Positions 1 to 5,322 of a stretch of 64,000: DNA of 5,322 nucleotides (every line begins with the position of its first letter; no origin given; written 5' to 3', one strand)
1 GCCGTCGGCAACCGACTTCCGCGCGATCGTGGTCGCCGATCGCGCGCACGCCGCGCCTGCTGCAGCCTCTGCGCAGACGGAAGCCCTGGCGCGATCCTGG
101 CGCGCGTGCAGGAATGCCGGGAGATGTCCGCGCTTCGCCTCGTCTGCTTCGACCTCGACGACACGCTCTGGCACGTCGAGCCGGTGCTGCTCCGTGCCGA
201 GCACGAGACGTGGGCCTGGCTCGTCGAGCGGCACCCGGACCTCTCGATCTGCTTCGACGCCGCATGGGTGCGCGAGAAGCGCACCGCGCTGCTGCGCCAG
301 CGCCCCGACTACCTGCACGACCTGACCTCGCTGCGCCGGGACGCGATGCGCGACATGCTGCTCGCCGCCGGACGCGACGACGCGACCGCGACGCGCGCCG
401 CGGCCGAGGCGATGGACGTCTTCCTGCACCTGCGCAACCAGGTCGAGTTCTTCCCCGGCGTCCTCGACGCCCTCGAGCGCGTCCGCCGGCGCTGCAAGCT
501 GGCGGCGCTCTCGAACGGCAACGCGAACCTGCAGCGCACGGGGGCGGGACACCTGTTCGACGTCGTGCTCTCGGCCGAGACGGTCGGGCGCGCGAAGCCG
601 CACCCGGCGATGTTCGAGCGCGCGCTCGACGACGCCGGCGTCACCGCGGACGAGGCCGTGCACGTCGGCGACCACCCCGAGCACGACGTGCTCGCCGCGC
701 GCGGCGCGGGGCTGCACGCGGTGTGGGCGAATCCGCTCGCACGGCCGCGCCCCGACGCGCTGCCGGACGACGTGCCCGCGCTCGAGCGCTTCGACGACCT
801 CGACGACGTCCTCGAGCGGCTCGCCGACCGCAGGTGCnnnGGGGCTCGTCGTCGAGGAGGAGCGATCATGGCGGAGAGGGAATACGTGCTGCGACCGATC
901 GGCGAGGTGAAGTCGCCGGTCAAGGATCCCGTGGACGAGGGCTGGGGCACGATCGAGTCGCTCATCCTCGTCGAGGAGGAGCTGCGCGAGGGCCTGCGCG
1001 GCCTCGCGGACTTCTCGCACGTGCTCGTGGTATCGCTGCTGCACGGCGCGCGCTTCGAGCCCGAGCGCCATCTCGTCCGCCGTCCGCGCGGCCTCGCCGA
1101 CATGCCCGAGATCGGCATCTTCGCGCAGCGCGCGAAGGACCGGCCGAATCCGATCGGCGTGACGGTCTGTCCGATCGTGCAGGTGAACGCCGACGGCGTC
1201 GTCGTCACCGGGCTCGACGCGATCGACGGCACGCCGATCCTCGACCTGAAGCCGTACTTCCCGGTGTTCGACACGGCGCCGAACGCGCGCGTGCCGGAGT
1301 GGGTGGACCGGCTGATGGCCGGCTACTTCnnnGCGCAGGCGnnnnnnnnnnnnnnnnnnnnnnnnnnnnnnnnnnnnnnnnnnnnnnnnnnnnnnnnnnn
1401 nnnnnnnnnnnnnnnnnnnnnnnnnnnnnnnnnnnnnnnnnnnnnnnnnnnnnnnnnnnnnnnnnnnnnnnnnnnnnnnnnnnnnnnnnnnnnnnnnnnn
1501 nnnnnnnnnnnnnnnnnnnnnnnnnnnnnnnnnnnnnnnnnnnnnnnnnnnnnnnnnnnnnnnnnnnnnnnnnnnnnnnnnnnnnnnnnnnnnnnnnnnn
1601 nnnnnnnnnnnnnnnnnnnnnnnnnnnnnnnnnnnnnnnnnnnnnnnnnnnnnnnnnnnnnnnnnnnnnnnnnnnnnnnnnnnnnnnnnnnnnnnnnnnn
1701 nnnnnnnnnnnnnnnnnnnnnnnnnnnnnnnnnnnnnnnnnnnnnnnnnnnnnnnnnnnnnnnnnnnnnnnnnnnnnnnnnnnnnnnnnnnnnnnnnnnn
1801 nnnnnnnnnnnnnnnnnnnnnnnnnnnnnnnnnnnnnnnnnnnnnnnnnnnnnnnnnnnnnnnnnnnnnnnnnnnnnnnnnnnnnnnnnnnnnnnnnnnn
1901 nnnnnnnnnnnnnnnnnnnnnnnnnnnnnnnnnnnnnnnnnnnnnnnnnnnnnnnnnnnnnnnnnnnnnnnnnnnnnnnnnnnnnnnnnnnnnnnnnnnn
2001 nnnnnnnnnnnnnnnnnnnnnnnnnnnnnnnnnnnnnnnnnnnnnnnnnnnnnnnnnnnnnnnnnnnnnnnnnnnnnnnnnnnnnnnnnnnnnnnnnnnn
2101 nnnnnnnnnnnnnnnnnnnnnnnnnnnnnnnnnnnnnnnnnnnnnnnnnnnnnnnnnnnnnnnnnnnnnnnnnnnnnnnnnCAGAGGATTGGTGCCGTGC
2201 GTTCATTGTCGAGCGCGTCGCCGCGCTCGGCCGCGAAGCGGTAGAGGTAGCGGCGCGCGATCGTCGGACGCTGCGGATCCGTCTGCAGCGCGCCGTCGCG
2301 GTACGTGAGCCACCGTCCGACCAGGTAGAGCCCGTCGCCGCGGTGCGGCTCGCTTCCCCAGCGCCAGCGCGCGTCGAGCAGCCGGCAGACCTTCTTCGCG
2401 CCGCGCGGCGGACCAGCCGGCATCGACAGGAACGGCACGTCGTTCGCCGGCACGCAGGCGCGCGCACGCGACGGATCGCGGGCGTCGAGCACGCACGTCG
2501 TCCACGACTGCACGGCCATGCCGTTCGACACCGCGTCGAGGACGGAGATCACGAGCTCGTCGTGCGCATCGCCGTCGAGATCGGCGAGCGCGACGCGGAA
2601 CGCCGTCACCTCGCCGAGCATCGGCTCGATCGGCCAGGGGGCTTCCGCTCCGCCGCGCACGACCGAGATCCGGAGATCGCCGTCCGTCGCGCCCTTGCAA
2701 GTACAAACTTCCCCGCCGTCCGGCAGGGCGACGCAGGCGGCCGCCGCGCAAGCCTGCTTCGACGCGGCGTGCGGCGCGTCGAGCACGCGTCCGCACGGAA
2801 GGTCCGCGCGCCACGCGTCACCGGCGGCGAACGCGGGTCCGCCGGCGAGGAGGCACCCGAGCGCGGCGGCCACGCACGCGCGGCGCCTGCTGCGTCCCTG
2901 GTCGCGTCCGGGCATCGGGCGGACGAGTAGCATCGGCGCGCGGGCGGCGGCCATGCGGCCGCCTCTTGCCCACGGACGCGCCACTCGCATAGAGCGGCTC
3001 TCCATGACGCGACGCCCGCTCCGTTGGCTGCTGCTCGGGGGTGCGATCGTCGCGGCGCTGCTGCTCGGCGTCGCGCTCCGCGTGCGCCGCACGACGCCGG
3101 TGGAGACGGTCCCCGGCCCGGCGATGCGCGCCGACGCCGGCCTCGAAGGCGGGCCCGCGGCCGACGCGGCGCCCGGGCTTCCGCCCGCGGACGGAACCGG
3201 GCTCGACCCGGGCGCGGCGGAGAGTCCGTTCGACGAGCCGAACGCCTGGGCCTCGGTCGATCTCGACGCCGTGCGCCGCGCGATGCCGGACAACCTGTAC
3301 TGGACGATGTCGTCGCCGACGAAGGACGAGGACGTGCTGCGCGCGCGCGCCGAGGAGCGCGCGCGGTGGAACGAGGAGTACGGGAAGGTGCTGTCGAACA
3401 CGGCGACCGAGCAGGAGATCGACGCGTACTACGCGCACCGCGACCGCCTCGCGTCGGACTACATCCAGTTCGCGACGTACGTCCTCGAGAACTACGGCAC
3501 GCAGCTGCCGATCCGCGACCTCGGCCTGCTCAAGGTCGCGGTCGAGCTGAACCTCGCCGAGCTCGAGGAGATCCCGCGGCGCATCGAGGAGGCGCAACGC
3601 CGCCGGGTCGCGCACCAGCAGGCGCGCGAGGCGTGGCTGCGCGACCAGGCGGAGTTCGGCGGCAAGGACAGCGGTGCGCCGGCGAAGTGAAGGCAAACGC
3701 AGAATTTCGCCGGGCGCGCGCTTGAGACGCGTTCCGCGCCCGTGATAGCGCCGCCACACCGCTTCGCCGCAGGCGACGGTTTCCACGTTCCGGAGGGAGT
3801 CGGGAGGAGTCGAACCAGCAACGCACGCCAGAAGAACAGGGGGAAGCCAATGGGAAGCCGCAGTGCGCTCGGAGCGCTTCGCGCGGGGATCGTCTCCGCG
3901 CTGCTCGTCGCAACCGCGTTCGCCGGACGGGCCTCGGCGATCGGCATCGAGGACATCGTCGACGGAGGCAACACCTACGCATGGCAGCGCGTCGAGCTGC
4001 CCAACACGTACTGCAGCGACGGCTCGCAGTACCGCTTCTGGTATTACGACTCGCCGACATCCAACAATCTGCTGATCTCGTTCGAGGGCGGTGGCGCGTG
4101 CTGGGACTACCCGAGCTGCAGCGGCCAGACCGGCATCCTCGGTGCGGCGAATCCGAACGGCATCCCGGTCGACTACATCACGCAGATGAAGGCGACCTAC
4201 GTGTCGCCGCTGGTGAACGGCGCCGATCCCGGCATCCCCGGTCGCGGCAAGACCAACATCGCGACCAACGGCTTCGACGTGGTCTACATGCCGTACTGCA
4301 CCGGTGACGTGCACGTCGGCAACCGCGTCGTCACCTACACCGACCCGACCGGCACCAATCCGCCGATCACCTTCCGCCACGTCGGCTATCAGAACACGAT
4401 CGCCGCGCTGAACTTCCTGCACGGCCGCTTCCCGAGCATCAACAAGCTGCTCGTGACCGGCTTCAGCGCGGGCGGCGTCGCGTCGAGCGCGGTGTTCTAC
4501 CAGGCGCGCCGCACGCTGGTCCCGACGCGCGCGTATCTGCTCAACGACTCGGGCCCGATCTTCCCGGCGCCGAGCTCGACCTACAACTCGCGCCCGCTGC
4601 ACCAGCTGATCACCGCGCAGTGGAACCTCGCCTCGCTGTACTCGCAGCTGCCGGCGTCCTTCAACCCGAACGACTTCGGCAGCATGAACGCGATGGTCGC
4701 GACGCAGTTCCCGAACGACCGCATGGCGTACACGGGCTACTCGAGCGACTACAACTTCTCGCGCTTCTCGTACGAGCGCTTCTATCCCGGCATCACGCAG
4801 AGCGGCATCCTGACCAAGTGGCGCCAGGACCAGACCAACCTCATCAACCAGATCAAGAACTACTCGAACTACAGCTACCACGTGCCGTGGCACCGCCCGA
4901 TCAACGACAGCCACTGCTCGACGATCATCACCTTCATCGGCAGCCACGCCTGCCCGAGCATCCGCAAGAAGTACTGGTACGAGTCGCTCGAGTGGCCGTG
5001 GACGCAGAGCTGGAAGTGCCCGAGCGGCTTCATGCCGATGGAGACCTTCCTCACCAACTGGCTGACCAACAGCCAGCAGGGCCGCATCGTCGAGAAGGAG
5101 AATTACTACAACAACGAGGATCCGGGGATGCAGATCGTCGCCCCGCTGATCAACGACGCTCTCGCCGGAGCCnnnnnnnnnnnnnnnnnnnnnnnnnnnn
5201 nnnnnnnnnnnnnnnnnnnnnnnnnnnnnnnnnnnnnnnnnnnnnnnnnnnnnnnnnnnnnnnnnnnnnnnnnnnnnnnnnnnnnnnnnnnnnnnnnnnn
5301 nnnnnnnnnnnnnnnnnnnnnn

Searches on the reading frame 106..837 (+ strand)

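Call 70: search_protein_families(library=pfam, proteins=[window:106-837:+], max_evalue=0.0001)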
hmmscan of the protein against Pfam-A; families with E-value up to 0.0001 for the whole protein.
window:106-837:+ (244 aa): 3 families
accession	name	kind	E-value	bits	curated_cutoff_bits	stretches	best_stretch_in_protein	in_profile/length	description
PF00702.32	Hydrolase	-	3e-25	90.2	26.4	1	11-202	2-191/191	haloacid dehalogenase-like hydrolase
PF13419.12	HAD_2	-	9.9e-19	68.6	23.8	1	15-207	3-177/178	Haloacid dehalogenase-like hydrolase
PF13242.12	Hydrolase_like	-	6.8e-11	42.4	22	1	163-207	3-47/75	HAD-hyrolase-like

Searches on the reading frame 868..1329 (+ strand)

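Call 70: search_protein_families(library=pfam, proteins=[window:868-1329:+], max_evalue=0.0001)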
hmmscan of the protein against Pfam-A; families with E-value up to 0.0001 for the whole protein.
window:868-1329:+ (154 aa): 1 family
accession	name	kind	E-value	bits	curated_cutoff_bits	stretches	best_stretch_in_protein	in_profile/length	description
PF01980.22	TrmO_N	-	1e-25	90.6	26.8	1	30-135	13-116/116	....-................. O N-terminal domain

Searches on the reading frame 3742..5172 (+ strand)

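Call 70: search_protein_families(library=pfam, proteins=[window:3742-5172:+], max_evalue=0.0001)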
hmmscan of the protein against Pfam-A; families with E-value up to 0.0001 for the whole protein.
window:3742-5172:+ (477 aa): 1 family
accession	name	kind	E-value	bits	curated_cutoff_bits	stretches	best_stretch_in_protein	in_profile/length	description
PF03283.19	PAE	-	4.1e-10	39.7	26.6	0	180-300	100-214/355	Pectinacetylesterase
